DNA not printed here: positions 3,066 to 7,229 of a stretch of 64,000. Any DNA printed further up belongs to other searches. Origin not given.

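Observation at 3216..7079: A VirB6 paralog carries its own cell-wall hydrolases: a lysozyme-like N-domain plus an M23 endopeptidase in a periplasmic loop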

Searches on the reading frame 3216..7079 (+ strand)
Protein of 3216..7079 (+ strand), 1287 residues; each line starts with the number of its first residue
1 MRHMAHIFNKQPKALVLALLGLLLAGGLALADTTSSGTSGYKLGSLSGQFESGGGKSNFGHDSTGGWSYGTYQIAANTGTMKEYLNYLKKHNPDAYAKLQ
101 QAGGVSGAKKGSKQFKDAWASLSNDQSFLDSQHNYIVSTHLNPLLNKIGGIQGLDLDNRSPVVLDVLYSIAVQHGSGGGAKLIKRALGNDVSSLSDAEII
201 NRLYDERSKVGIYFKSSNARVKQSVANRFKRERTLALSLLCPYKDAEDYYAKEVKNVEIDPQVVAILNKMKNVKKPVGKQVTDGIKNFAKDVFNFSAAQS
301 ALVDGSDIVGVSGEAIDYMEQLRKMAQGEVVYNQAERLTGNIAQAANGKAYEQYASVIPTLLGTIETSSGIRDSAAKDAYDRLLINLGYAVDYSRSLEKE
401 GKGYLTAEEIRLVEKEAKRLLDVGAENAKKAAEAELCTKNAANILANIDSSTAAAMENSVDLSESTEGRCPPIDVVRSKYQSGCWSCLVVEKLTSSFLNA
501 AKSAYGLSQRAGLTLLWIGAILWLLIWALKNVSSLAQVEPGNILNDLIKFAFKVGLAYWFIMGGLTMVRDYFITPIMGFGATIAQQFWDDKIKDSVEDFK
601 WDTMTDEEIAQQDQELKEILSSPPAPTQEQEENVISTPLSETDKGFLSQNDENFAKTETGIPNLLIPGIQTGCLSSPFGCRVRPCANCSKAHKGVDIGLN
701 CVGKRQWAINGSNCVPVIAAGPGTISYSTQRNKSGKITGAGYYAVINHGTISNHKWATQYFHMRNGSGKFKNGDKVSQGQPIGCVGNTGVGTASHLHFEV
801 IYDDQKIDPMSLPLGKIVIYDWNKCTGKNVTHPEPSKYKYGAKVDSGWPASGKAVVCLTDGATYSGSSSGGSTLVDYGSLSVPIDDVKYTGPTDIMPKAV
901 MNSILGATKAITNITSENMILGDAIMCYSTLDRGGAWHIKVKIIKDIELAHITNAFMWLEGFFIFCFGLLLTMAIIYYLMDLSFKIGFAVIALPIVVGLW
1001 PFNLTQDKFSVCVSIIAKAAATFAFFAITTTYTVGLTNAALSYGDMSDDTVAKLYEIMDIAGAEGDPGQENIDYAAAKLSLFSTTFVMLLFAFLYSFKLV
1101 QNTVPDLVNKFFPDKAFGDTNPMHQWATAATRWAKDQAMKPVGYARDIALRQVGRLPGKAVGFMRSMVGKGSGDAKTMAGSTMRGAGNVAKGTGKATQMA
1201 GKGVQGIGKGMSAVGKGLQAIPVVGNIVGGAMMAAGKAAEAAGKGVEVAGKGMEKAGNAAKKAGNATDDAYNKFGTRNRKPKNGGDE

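Call 5: search_protein_families(library=pfam, proteins=[window:3216-7079:+], max_evalue=0.01)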
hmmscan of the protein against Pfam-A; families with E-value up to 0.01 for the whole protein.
window:3216-7079:+ (1287 aa): 2 families
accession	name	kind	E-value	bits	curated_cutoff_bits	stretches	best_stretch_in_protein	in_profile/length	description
PF21277.2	T6SS_VgrG3-like_C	-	2.5e-34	119.3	27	1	43-233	1-183/183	Type VI secretion system spike protein VgrG3-like, C-terminal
PF01551.29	Peptidase_M23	-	2.8e-16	59.9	28.7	1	712-809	11-96/96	Peptidase family M23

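Call 6: search_protein_families(library=ncbifam, proteins=[window:3216-7079:+], max_evalue=0.01)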
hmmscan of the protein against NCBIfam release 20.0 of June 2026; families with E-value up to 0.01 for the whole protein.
window:3216-7079:+ (1287 aa): 7 families
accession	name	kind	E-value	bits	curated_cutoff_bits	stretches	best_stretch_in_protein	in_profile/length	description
NF008652.0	PRK11649.1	equivalog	8.8e-14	51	341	1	673-814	293-411/439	murein DD-endopeptidase MepM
NF052530.1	Heli_ShapePgp3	exception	7.6e-10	38.4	300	1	716-812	179-263/270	peptidoglycan metallopeptidase Pgp3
NF053825.1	PdgNdpepShyA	equivalog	1.4e-09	37.2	700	1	715-811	307-391/425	peptidoglycan DD-endopeptidase ShyA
NF053824.1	PdgNdpepShyC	equivalog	2.1e-09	36.8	700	1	714-803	306-383/429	peptidoglycan DD-endopeptidase ShyC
NF052336.1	PdgHdaseHSB100310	equivalog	3.2e-08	33.3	500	1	707-806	60-147/316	peptidoglycan hydrolase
NF050804.1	CellDivDipMCaul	equivalog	2.2e-07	30.1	900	1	697-803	519-616/634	cell division endopeptidase DipM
NF053738.1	S2SprSpoIIQBc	equivalog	0.00014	21.5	250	1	755-811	165-221/232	stage II sporulation protein SpoIIQ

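Call 9: search_solved_structures(query=window:3216-7079:+, max_evalue=1, show_alignments=4)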
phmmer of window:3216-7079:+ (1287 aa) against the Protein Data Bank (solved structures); distinct sequences matched with E-value up to 1: 35.
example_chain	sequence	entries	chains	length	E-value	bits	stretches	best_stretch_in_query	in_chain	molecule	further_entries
4noo_A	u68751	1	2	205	3.3e-11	44.7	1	42-217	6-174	VgrG protein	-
4nso_A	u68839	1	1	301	5.2e-11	44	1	41-217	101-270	Effector protein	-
6ue4_A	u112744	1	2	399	2.1e-07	32.1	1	738-811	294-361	ShyA endopeptidase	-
6u2a_A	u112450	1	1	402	2.1e-07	32.1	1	738-811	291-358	ShyA endopeptidase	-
5j1l_A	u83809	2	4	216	2.7e-07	31.7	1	755-813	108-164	ToxR-activated gene (TagE)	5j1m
2gu1_A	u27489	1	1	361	1.1e-05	26.4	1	736-816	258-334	Zinc peptidase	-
4rny_A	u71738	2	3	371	4.3e-05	24.4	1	722-811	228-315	Conserved hypothetical secreted protein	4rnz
3slu_A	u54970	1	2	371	6.5e-05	23.8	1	673-814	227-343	M23 peptidase domain protein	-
6muk_A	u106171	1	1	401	7.5e-05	23.6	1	673-814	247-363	Peptidase M23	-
4qp5_A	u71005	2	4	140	0.00025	21.9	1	732-802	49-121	Lysostaphin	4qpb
5nmy_A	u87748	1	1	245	0.00052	20.8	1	733-825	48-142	Lysostaphin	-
4lxc_A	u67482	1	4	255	0.00058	20.7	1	733-825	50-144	Lysostaphin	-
7qrl_A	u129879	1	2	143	0.00065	20.5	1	701-804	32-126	DipM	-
7qrl_C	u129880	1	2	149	0.00073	20.4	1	701-804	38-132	DipM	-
9m7n_A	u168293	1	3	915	0.00095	20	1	716-800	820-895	Gp16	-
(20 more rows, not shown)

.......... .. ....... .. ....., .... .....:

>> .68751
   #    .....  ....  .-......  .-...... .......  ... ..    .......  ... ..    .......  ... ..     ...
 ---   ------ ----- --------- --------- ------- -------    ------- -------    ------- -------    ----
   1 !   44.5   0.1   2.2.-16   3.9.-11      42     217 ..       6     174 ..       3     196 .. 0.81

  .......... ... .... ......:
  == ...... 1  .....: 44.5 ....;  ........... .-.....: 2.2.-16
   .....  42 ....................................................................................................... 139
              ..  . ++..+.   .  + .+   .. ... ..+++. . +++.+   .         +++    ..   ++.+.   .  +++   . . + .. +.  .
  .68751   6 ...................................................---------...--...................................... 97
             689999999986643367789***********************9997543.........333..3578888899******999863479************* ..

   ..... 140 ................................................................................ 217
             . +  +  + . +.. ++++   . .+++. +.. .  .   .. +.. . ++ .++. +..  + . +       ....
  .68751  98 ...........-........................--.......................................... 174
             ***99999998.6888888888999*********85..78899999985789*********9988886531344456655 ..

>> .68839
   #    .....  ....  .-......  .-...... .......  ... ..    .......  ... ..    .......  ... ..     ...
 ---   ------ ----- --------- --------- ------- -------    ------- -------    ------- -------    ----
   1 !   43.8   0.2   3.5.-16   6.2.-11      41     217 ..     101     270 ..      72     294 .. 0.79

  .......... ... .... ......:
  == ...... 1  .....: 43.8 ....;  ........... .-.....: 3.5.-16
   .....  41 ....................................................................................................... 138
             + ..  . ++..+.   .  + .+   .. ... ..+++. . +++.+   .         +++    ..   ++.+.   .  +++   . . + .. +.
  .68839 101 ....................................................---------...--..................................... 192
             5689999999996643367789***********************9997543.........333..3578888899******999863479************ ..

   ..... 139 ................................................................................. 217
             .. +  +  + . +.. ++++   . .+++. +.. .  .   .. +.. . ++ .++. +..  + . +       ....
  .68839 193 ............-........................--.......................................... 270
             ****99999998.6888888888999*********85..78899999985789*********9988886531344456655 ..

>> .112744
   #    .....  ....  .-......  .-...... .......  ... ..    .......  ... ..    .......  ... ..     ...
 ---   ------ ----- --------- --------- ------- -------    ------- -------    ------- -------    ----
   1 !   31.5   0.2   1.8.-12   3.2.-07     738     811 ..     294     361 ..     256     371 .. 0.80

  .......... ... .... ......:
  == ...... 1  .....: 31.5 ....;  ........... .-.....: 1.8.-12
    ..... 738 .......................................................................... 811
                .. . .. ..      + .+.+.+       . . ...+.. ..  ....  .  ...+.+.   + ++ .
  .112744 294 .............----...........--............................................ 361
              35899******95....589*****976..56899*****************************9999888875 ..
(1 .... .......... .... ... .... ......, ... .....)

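Call 15: find_homologous_proteins(query=window:3216-7079:+, max_evalue=0.00001)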
Query window:3216-7079:+ (1287 aa): 13 proteins with E <= 0.00001 among 8000 candidates.
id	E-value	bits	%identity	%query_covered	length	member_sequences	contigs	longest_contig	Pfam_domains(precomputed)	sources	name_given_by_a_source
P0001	0.0e+0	2921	100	100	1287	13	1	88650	PF01551.30,PF21277.3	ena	-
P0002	0.0e+0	1102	54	81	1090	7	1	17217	PF01551.30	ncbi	-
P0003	0.0e+0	1014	70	32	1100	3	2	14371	-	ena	-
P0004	2.2e-198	680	47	59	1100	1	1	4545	PF01551.30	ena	-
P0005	1.0e-195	671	46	59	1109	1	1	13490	PF01551.30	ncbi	-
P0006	2.7e-193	663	40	81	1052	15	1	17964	PF01551.30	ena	-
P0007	5.2e-117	410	37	62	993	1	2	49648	PF01551.30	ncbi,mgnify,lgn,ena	mgnify:CR=1 FL=1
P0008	3.0e-96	341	39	25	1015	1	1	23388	-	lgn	-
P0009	2.5e-42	163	49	15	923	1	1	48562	PF21277.3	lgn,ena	-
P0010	4.2e-27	112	35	17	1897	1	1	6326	PF01551.30,PF03160.21,PF21277.3,PF13449.13,PF14252.12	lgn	-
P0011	4.2e-24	102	39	16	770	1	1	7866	PF21277.3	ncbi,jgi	jgi:hypothetical protein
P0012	1.2e-17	81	35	17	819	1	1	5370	PF21277.3,PF01476.27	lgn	-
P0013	2.6e-11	60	28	15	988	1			PF21277.3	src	-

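Call 16: search_dna_similar(query=window:3216-7079:+, collection=plasmids, mode=protein, max_rows=25)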
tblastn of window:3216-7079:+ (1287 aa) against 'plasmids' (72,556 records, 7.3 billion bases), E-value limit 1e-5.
Records with a match: 457; places in all: 489; records where one place covers at least 80% of the query: 0.
Best place of each record, by identity: <60% 457.
By first word of the organism name: Enterococcus 65; Bacillus 51; Pseudosulfitobacter 40; Phaeobacter 21; Paenibacillus 20; Sulfitobacter 16; Rhodococcus 11; Azospirillum 10; Rhizobium 9; Labrenzia 9; and 102 more.
By predicted mobility (MOB-suite, as given by PLSDB): non-mobilizable 223; conjugative 167; mobilizable 67.
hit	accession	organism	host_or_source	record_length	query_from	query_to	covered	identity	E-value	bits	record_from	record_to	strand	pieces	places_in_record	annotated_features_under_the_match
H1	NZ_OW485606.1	Rhodovastum atsumiense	-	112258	45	240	15%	38.8%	9e-28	130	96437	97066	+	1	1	hypothetical protein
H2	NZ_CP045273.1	Priestia megaterium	pure culture,Paper surface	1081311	43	240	15%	35.6%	3e-19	102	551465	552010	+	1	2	none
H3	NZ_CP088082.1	Ideonella dechloratans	Cell culture,Activated sludge, ...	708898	41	238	15%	33.5%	2e-15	90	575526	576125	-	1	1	hypothetical protein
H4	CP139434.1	Brevibacillus halotolerans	cell culture,freshwater soil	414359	617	817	16%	32.0%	4e-6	59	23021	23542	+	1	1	M23 family metallopeptidase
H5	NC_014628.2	Paenibacillus polymyxa SC2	-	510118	642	835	15%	32.4%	2e-8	67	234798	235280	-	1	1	M23 family metallopeptidase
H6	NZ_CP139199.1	Paenibacillus polymyxa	mixed culture,soil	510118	642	835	15%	32.4%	2e-8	67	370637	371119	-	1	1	M23 family metallopeptidase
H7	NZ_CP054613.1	Paenibacillus cellulosilyticus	cell culture,soil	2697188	609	811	16%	30.1%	3e-10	73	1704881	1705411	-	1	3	none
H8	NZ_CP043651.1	Frigoribacterium sp. NBH87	pure culture,soil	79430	655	841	15%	32.0%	2e-13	84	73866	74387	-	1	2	M23 family metallopeptidase (x2)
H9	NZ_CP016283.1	Cryobacterium arcticum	-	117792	611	803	15%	30.2%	5e-11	76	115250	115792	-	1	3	M23 family metallopeptidase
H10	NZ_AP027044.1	Flavobacterium sp. GSB-24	Dendrobium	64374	629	809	14%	32.1%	1e-6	61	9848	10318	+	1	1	M23 family metallopeptidase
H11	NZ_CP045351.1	Vibrio aquimaris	pure culture,Non-filtered water from ...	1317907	643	808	13%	34.3%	2e-6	60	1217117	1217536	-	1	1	none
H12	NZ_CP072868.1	Rhizobium sp. NLR16a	lentil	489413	639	816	14%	31.5%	2e-8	67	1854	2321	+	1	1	M23 family metallopeptidase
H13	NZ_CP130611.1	Halomonas sp. HAL1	Cell culture,soil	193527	649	843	15%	28.7%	4e-11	76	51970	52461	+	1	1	M23 family metallopeptidase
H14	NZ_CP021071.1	Mesorhizobium sp. WSM1497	Biserrula pelecinus L.,cell ...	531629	607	810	16%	27.4%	9e-7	62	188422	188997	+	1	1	M23 family metallopeptidase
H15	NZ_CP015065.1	Mesorhizobium ciceri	Astragalus pelecinus,Pure Sample,Plant ...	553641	607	810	16%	27.4%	9e-7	62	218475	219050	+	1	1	M23 family metallopeptidase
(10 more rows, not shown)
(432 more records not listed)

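Call 18: find_encoding_contigs(protein=P0002, flank=10000, max_places=3)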
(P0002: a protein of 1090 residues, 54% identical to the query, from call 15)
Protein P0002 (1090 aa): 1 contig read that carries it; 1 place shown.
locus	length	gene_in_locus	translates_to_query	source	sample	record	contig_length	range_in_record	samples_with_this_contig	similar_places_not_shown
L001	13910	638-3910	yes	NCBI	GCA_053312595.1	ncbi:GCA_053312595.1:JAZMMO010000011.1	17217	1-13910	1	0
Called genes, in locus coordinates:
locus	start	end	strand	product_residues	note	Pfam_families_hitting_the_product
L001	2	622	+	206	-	?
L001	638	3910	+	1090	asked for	PF01551:Peptidase_M23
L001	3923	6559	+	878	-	PF04610:TrbL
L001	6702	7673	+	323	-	PF01381:HTH_3, PF04545:Sigma70_r4 (faint), PF12844:HTH_19 (faint), PF13443:HTH_26 (faint), PF13560:HTH_31, PF01381:HTH_3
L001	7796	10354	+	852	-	-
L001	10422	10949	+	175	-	-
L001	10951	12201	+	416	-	-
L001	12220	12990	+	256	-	-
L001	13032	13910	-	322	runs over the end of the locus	PF00437:T2SSE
